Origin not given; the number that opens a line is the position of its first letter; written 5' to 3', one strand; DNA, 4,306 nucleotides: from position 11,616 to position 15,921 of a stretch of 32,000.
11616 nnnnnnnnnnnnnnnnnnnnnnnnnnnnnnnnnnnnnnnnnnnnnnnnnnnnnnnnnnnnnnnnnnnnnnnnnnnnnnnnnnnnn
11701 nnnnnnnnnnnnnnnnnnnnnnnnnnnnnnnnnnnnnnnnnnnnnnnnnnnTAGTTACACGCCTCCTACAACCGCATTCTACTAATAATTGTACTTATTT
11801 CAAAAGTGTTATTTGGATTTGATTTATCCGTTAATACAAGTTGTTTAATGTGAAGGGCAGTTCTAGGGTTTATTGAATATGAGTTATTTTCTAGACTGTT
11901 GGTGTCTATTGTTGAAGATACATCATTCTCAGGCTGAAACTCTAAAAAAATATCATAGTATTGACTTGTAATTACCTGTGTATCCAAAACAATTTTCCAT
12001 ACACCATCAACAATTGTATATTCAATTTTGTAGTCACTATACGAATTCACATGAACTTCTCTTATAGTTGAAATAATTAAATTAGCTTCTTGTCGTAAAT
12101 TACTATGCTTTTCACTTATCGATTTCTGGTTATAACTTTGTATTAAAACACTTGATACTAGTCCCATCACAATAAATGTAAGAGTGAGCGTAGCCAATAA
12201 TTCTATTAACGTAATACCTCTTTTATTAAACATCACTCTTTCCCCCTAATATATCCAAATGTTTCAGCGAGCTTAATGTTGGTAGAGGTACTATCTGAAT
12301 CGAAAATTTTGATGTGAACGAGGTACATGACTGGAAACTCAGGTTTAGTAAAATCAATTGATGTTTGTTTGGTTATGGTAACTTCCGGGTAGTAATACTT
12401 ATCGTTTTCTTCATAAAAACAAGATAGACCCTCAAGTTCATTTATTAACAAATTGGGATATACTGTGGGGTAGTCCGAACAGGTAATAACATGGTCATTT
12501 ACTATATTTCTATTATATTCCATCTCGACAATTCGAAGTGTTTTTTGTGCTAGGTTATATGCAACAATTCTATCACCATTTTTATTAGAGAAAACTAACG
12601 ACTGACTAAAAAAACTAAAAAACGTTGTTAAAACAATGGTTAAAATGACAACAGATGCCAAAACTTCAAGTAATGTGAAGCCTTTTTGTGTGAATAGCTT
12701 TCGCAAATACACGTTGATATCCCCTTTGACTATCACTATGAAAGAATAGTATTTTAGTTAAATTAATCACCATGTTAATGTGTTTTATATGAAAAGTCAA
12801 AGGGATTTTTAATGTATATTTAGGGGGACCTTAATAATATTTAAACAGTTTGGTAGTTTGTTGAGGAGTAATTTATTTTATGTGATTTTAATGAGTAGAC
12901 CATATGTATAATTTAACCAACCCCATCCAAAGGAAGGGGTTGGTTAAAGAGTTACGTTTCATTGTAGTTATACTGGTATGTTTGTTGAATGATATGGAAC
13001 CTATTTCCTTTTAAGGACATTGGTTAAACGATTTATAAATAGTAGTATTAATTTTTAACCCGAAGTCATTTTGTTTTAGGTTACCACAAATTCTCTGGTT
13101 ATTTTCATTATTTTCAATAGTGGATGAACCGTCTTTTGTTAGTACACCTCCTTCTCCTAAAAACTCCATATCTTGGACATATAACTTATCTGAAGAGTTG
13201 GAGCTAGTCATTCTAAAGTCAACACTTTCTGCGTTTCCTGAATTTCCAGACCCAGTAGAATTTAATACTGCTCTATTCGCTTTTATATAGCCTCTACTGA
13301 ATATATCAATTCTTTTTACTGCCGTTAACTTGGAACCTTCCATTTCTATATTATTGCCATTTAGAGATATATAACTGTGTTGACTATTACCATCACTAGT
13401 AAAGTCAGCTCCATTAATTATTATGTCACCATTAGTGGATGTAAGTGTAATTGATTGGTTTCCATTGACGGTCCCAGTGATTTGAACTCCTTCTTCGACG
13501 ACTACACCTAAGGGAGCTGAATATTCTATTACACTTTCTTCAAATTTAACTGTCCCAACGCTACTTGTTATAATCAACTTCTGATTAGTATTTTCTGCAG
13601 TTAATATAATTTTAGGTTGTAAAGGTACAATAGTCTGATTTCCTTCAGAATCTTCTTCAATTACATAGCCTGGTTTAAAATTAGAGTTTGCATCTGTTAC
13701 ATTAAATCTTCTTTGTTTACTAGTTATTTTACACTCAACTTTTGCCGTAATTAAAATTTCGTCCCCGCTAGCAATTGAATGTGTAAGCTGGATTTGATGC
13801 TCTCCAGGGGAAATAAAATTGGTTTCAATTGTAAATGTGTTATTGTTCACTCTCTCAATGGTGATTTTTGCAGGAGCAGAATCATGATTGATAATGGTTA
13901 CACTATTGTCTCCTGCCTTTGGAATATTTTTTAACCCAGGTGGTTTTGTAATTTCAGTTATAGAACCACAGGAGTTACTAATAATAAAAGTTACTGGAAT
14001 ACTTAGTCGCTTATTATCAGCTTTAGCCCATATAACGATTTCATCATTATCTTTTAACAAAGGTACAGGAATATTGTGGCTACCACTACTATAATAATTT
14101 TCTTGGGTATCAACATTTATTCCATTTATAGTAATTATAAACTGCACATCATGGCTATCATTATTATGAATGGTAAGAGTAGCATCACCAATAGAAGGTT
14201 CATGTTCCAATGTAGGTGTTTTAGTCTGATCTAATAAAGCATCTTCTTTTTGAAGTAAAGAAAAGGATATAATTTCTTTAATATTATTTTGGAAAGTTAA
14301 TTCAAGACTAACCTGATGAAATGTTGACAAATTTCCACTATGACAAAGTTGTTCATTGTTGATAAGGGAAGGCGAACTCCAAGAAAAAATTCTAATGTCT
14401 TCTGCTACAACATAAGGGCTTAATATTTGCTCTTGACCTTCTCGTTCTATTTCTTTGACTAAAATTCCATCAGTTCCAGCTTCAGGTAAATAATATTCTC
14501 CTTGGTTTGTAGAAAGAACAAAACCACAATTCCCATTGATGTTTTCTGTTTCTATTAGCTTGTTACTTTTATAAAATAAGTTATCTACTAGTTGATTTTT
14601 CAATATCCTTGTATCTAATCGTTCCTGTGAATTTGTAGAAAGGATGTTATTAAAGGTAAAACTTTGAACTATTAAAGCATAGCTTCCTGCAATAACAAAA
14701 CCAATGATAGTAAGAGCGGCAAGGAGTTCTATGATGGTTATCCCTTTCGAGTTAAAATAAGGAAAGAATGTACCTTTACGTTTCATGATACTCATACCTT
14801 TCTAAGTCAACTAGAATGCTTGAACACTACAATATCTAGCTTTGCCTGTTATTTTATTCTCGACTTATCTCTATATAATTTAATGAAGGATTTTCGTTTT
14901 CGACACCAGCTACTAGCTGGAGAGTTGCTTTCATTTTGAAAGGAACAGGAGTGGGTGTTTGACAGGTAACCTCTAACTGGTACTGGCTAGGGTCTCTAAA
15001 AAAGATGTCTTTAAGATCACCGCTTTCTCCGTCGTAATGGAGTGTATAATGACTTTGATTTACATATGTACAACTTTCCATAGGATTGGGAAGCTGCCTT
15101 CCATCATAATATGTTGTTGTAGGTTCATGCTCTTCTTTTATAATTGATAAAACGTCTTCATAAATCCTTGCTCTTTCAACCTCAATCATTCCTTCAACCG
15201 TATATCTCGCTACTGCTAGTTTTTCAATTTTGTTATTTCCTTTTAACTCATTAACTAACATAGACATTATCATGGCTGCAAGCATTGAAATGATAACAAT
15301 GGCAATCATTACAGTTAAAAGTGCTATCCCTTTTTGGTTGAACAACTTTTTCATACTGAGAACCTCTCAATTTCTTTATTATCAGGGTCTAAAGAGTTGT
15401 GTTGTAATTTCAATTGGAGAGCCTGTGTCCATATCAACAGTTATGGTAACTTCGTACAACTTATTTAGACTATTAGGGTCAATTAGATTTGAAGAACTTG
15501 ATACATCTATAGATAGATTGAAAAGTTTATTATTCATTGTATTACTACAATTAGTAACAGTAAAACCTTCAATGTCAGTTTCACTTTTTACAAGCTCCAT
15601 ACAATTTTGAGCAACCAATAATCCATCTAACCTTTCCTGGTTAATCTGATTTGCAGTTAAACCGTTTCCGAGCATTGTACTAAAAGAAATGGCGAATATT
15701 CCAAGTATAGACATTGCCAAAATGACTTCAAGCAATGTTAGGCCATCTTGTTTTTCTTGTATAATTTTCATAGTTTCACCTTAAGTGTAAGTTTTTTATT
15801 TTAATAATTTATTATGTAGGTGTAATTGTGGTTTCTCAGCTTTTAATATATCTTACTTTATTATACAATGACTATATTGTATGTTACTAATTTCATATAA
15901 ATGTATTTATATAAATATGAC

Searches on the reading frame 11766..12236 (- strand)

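Call 57: search_protein_families(library=pfam, proteins=[window:11766-12236:-], max_evalue=0.01)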
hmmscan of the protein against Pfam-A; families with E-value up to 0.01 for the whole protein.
window:11766-12236:- (156 aa): 1 family
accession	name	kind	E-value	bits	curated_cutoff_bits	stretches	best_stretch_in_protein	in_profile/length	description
PF07963.17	N_methyl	-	0.00015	21.7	21.2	1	2-27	1-26/27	Prokaryotic N-terminal methylation motif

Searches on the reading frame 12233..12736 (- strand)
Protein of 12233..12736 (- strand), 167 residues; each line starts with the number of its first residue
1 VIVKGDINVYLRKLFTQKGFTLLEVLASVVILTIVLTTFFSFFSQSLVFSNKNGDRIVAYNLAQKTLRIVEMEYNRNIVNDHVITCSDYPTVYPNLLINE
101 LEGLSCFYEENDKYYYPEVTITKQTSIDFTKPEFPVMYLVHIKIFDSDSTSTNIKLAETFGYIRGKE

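Call 57: search_protein_families(library=pfam, proteins=[window:12233-12736:-], max_evalue=0.01)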
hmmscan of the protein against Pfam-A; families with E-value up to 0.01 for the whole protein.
window:12233-12736:- (167 aa): 1 family
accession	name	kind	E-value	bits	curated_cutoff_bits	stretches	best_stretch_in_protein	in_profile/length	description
PF07963.17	N_methyl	-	2.1e-06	27.5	21.2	1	17-38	4-25/27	Prokaryotic N-terminal methylation motif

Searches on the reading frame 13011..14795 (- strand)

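Call 57: search_protein_families(library=pfam, proteins=[window:13011-14795:-], max_evalue=0.01)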
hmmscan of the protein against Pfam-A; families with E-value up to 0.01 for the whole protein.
window:13011-14795:- (594 aa): 1 family
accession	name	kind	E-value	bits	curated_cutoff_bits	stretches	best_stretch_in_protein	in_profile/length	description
PF07963.17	N_methyl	-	6.4e-05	22.8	21.2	1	15-39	3-27/27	Prokaryotic N-terminal methylation motif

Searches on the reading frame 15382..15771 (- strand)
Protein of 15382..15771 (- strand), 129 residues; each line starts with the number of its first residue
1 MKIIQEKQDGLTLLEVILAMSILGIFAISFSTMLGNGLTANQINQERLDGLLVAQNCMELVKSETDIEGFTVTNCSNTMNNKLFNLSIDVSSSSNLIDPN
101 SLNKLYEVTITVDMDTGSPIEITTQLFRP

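Call 57: search_protein_families(library=pfam, proteins=[window:15382-15771:-], max_evalue=0.01)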
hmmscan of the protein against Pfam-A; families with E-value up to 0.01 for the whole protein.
window:15382-15771:- (129 aa): 1 family
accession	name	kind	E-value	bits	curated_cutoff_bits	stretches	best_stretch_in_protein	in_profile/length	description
PF07963.17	N_methyl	-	1.3e-05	25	21.2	1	7-28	3-24/27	Prokaryotic N-terminal methylation motif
